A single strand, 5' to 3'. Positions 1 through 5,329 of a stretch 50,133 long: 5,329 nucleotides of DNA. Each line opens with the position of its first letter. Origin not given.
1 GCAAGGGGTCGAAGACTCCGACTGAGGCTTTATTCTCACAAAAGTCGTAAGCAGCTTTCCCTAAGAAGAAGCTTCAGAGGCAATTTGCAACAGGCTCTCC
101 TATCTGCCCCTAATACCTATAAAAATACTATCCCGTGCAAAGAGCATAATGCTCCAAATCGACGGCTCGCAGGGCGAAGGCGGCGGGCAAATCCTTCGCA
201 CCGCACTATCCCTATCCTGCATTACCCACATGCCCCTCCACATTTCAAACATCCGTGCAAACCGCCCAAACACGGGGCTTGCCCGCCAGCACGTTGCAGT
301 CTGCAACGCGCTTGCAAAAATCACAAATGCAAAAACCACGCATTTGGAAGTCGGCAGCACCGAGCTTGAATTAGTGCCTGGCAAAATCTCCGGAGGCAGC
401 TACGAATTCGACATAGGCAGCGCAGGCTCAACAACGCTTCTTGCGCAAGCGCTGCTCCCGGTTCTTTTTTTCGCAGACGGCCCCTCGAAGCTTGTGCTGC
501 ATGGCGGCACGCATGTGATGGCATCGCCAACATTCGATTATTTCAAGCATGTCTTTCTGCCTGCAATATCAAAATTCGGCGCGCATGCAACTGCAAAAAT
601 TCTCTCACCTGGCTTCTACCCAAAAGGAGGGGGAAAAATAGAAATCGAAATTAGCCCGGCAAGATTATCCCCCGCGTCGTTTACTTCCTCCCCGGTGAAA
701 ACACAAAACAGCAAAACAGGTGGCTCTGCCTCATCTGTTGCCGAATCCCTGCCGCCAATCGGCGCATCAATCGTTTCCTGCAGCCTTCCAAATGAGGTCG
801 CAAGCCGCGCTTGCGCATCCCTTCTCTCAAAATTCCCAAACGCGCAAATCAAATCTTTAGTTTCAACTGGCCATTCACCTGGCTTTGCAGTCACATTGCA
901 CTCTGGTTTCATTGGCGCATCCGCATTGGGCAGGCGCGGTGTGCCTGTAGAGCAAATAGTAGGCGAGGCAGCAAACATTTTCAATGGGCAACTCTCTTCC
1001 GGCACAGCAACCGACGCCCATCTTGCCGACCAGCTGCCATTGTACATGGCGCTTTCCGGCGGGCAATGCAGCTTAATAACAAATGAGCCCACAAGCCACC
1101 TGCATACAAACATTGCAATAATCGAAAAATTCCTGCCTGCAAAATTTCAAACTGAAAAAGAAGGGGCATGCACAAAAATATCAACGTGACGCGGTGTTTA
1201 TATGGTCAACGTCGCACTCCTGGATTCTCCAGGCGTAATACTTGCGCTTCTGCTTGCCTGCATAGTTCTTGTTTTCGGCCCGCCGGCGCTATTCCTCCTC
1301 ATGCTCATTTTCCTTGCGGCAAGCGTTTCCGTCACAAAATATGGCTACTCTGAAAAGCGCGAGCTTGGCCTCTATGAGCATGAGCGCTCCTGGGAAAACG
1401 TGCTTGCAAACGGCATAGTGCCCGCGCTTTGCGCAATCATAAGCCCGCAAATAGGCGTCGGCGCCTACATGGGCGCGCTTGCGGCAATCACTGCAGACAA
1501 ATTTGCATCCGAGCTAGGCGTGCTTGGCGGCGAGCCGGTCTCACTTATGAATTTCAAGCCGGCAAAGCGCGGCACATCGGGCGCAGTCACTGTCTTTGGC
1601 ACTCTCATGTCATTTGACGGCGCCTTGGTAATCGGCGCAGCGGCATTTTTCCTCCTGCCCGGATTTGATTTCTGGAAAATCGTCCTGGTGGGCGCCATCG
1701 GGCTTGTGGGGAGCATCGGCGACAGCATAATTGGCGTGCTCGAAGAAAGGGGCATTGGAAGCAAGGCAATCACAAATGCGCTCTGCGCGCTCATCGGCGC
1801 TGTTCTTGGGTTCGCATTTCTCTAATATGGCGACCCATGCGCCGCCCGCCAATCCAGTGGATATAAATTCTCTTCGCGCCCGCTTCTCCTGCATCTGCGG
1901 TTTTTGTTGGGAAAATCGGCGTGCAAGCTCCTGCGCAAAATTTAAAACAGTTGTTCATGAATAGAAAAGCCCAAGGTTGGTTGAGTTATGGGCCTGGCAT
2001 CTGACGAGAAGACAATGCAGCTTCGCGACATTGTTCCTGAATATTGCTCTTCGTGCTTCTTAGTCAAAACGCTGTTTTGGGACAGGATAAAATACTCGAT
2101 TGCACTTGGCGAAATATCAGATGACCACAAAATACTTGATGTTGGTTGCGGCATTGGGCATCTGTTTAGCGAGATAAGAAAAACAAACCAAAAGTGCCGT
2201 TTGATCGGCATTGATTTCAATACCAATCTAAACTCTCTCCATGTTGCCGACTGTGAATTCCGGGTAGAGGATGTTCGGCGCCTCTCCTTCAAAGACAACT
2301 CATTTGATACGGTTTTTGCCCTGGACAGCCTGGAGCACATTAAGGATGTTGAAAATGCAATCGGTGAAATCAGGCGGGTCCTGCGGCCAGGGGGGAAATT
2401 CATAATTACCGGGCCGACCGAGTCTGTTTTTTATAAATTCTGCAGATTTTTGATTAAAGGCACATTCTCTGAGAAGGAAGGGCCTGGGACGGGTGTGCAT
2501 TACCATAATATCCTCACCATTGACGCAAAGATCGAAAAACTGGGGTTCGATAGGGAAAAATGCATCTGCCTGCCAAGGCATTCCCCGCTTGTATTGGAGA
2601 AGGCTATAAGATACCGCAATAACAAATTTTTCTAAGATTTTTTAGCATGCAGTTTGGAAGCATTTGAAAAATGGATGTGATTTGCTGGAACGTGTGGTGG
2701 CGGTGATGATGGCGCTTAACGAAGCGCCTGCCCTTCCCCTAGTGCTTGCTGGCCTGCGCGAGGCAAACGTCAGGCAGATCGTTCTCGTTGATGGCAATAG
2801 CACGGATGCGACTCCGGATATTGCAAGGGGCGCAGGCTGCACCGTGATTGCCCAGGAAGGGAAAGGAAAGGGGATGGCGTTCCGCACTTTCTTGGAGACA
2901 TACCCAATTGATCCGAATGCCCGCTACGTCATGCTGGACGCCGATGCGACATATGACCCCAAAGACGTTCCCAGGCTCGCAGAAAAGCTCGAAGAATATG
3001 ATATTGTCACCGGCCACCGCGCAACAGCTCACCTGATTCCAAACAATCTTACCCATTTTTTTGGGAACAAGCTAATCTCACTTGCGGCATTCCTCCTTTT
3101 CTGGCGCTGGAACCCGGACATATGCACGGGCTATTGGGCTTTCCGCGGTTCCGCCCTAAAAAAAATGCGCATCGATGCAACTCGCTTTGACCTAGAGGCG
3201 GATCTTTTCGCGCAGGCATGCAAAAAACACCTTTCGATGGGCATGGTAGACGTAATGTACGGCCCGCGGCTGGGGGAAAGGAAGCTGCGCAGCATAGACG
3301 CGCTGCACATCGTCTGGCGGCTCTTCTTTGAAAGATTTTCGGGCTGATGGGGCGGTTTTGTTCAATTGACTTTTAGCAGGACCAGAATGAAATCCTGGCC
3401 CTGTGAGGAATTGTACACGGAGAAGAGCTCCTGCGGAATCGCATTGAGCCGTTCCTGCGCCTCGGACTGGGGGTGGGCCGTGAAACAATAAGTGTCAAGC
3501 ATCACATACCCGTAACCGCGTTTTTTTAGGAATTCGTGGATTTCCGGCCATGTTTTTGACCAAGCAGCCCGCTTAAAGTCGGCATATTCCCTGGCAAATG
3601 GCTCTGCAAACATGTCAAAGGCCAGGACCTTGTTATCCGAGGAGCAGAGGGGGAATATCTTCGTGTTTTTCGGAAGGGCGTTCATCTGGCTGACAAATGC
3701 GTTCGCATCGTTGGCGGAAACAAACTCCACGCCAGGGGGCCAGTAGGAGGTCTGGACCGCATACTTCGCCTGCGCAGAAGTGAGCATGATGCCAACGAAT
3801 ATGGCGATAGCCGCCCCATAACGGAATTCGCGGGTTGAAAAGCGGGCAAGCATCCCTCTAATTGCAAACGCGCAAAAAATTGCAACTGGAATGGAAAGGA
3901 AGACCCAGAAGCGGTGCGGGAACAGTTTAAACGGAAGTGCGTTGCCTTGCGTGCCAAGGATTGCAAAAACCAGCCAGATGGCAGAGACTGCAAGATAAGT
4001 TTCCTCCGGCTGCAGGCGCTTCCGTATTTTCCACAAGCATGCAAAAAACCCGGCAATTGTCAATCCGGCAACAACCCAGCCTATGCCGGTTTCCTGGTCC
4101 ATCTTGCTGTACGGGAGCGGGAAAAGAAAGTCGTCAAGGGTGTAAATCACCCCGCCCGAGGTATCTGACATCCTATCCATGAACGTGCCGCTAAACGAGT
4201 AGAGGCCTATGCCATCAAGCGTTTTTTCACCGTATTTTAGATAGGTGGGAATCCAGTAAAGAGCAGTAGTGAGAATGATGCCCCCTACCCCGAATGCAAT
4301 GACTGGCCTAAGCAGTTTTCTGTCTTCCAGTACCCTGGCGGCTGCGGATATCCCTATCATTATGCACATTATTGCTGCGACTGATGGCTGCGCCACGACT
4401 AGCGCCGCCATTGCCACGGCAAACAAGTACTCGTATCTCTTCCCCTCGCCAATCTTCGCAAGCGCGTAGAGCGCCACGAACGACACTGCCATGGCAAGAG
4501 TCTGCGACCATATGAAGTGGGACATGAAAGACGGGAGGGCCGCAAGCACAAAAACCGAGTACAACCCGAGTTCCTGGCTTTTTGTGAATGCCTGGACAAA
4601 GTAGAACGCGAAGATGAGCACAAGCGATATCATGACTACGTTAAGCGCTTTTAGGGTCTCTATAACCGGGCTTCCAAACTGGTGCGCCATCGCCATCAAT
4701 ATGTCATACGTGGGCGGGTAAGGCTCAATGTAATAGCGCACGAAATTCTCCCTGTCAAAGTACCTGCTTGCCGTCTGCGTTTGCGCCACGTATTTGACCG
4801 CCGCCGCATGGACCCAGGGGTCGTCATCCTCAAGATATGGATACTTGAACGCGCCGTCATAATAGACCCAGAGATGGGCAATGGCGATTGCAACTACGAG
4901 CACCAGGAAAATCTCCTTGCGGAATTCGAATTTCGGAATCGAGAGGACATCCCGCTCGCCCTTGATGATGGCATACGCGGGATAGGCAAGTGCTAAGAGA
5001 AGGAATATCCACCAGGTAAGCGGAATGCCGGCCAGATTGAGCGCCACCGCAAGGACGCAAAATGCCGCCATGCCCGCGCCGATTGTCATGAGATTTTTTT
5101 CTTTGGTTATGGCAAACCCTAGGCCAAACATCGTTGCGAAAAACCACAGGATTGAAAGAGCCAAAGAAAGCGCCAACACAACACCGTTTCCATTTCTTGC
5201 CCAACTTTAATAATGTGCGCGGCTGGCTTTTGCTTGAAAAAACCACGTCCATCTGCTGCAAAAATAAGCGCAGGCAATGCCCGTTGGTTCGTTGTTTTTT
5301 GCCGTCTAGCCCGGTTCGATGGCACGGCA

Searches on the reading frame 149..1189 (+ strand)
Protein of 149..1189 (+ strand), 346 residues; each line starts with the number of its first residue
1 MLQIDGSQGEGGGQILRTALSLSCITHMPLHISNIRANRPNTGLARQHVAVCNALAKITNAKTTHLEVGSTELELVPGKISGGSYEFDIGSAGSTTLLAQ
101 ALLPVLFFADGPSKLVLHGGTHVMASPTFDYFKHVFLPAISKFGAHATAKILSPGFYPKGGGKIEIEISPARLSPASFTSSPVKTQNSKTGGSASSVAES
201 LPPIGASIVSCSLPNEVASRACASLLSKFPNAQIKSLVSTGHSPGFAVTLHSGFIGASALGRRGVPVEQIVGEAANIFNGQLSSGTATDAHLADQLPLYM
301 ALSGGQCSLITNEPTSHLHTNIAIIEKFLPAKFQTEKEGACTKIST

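Call 24: search_protein_families(library=pfam, proteins=[window:149-1189:+], max_evalue=0.001)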
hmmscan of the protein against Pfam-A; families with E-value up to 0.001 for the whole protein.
window:149-1189:+ (346 aa): 2 families
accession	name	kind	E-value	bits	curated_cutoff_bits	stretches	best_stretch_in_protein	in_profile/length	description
PF01137.26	RTC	-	1.4e-78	263.5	27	1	9-334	2-220/221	RNA 3'-terminal phosphate cyclase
PF05189.18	RTC_insert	-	0.00032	21.5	23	1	209-279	18-98/102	RNA 3'-terminal phosphate cyclase (RTC), insert domain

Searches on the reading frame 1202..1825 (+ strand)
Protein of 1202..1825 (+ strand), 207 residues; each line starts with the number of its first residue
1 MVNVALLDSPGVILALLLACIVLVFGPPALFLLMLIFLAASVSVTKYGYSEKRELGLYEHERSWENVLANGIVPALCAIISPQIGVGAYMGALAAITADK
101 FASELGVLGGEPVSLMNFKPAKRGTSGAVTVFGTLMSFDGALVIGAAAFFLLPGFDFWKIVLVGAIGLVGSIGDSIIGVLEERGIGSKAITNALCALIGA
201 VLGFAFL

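Call 24: search_protein_families(library=pfam, proteins=[window:1202-1825:+], max_evalue=0.001)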
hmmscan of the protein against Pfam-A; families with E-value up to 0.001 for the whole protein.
window:1202-1825:+ (207 aa): 1 family
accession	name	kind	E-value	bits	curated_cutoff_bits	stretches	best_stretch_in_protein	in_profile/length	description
PF01940.21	DUF92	-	3.6e-42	144.9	27.5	1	5-183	14-210/251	Integral membrane protein DUF92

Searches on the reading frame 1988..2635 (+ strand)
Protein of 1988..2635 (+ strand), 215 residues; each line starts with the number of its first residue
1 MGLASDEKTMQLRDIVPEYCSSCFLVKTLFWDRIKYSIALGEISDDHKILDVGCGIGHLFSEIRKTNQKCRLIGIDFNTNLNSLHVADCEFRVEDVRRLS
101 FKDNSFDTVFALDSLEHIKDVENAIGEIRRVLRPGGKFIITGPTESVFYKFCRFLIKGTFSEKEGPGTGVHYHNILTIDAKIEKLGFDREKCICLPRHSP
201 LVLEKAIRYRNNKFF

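Call 24: search_protein_families(library=pfam, proteins=[window:1988-2635:+], max_evalue=0.001)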
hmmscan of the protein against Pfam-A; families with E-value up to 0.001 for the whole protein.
window:1988-2635:+ (215 aa): 11 families
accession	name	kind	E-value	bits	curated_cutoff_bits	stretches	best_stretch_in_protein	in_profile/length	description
PF08241.18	Methyltransf_11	-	6.8e-22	78.4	21.2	1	50-140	1-95/95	Methyltransferase domain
PF13847.12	Methyltransf_31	-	3.3e-19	69.4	27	1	44-144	2-113/145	Methyltransferase domain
PF13649.12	Methyltransf_25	-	4e-18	66.3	27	1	49-136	1-97/97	Methyltransferase domain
PF13489.12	Methyltransf_23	-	2.1e-15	57.3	27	1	41-147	18-123/164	Methyltransferase domain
PF08242.18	Methyltransf_12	-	6.7e-15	56.1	30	1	50-138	1-98/98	Methyltransferase domain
PF01209.24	Ubie_methyltran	-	1.1e-08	35.1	20.1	1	45-140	47-151/233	ubiE/COQ5 methyltransferase family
PF05148.21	Methyltransf_8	-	1.2e-06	29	27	1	44-141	71-157/219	Hypothetical methyltransferase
PF07021.18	MetW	-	6e-05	23.2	21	1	38-158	6-125/193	Methionine biosynthesis protein MetW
PF03291.22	mRNA_G-N7_MeTrfase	-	0.00012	21.7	26.6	0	44-111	60-122/315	mRNA (guanine-N(7))-methyltransferase domain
PF08003.17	Methyltransf_9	-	0.00031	20.2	23.8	0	31-140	104-217/315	Protein of unknown function (DUF1698)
PF05175.20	MTS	-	0.00039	20.6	23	1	45-100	31-84/170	Methyltransferase small domain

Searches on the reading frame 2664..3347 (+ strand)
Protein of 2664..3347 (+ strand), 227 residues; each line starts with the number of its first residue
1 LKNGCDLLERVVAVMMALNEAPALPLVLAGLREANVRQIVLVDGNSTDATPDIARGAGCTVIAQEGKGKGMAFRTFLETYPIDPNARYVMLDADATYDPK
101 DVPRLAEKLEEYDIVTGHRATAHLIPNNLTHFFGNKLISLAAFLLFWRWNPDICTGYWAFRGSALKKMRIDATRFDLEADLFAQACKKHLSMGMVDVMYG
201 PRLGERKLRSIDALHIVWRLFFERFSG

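Call 24: search_protein_families(library=pfam, proteins=[window:2664-3347:+], max_evalue=0.001)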
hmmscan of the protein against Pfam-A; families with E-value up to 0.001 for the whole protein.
window:2664-3347:+ (227 aa): 2 families
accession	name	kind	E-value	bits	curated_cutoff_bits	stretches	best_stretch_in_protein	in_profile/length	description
PF00535.33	Glycos_transf_2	-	1.6e-14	54.6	23.3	1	14-167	3-166/168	Glycosyl transferase family 2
PF12804.13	NTP_transf_3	-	0.00014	22.5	27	1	16-119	19-123/160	MobA-like NTP transferase domain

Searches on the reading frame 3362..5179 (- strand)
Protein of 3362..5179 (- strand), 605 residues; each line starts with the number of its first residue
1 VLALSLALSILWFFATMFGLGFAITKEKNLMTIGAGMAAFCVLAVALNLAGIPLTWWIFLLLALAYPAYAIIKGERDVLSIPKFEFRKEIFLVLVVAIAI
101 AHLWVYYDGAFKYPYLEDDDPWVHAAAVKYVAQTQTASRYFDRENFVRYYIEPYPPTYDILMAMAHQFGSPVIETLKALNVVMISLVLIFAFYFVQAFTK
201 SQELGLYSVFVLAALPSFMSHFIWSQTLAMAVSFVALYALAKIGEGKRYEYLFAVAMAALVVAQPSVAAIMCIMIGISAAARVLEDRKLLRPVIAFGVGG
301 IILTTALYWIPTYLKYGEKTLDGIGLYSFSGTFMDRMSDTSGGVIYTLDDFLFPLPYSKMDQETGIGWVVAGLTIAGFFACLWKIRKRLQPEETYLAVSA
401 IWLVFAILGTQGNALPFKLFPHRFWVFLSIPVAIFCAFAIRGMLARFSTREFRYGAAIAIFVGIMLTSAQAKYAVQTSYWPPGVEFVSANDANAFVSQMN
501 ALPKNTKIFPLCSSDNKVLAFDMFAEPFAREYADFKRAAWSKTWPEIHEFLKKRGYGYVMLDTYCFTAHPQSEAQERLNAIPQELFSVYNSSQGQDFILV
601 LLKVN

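Call 13: search_protein_families(library=ncbifam, proteins=[window:3362-5179:-], max_evalue=0.001)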
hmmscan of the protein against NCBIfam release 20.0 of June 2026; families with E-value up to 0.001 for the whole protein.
window:3362-5179:- (605 aa): 0 families

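Call 24: search_protein_families(library=pfam, proteins=[window:3362-5179:-], max_evalue=0.001)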
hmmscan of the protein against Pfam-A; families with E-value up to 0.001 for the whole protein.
window:3362-5179:- (605 aa): 0 families

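Call 61: search_protein_families(library=pfam, proteins=[window:3362-5179:-], max_evalue=10)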
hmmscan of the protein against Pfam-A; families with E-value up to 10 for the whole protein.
window:3362-5179:- (605 aa): 0 families

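Call 70: search_solved_structures(query=window:3362-5179:-, max_evalue=10, show_alignments=1)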
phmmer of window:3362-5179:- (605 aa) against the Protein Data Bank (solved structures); distinct sequences matched with E-value up to 10: 0.
